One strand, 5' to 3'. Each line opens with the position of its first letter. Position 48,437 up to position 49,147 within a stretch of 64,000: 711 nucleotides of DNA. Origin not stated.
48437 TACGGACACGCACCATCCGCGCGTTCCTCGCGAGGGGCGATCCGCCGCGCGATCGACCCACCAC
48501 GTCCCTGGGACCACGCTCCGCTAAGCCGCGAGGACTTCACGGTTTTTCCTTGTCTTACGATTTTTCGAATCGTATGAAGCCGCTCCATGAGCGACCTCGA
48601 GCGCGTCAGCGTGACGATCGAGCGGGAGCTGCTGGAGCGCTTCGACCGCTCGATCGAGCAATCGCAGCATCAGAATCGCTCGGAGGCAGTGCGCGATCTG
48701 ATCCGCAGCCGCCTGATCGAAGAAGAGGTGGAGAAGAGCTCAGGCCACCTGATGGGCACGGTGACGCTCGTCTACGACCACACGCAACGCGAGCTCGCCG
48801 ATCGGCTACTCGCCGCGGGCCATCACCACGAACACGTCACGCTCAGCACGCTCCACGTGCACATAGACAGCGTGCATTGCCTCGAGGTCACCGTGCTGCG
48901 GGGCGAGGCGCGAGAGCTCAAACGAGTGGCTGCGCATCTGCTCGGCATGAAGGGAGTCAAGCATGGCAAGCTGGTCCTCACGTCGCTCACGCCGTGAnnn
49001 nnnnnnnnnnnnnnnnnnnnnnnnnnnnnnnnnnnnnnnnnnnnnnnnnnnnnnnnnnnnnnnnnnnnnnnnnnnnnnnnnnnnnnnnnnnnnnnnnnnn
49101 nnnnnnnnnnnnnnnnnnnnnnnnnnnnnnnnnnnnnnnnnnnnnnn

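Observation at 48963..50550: Two unclassifiable, apparently paralogous His-tailed lipoproteins between nikR and the TonB-dependent receptor: candidate new Ni-capture components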

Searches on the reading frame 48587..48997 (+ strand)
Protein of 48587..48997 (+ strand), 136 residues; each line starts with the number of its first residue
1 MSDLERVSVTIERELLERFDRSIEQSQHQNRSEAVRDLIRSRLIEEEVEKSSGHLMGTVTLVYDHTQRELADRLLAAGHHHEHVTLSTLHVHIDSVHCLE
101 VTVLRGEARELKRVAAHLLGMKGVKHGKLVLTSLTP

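Call 3: search_protein_families(library=pfam, proteins=[window:48587-48997:+], max_evalue=1)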
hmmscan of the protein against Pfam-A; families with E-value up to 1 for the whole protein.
window:48587-48997:+ (136 aa): 5 families
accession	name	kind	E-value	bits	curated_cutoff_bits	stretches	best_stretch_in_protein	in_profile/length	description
PF08753.17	NikR_C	-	6.5e-26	90.8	22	1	56-132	1-77/77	NikR C terminal nickel binding domain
PF01402.27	RHH_1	-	2.3e-07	31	20.5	1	6-43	1-37/39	Ribbon-helix-helix protein, copG family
PF24281.2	HVO_2928_N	-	0.021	14.8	27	1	60-119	5-60/168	HVO_2928, N-terminal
PF15919.11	HicB_lk_antitox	-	0.065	13.8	27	1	4-34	89-118/123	HicB_like antitoxin of bacterial toxin-antitoxin system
PF17169.10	NRBF2_MIT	-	0.074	13.8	29.2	1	63-85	7-29/83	MIT domain of nuclear receptor-binding factor 2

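Call 4: search_protein_families(library=ncbifam, proteins=[window:48587-48997:+], max_evalue=1)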
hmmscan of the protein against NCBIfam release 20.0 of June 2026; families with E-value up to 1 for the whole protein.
window:48587-48997:+ (136 aa): 9 families
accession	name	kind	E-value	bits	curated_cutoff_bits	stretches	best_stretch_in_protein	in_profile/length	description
NF003381.0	PRK04460.1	equivalog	2e-47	160.8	105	1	1-133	1-133/139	nickel-responsive transcriptional regulator NikR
NF002815.0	PRK02967.1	equivalog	1.4e-38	132.1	83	1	4-132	1-130/139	nickel-responsive transcriptional regulator NikR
TIGR02793.1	nikR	equivalog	1.5e-37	128.7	175.45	1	5-130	1-126/129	nickel-responsive transcriptional regulator NikR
NF002169.0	PRK01002.1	subfamily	7.7e-33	113.4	111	1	2-132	2-133/141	nickel responsive regulator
NF001884.0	PRK00630.1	subfamily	3.3e-31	108.4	119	1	3-133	9-142/148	nickel responsive regulator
NF058555.1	TransRegCdrSHalo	equivalog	3.4e-05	23.7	100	1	4-51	1-48/61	transcriptional regulator CdrS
NF053762.1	aCcr1_fam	equivalog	0.0061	16.4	60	1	7-40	3-35/38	aCcr1 family cell cycle regulator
TIGR00020.2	prfB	exception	0.032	13.2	370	1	24-52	267-294/353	peptide chain release factor 2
NF007986.1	PRK10714.1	equivalog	0.071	12.1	529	1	26-109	124-203/316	undecaprenyl-phosphate 4-deoxy-4-formamido-L-arabinose transferase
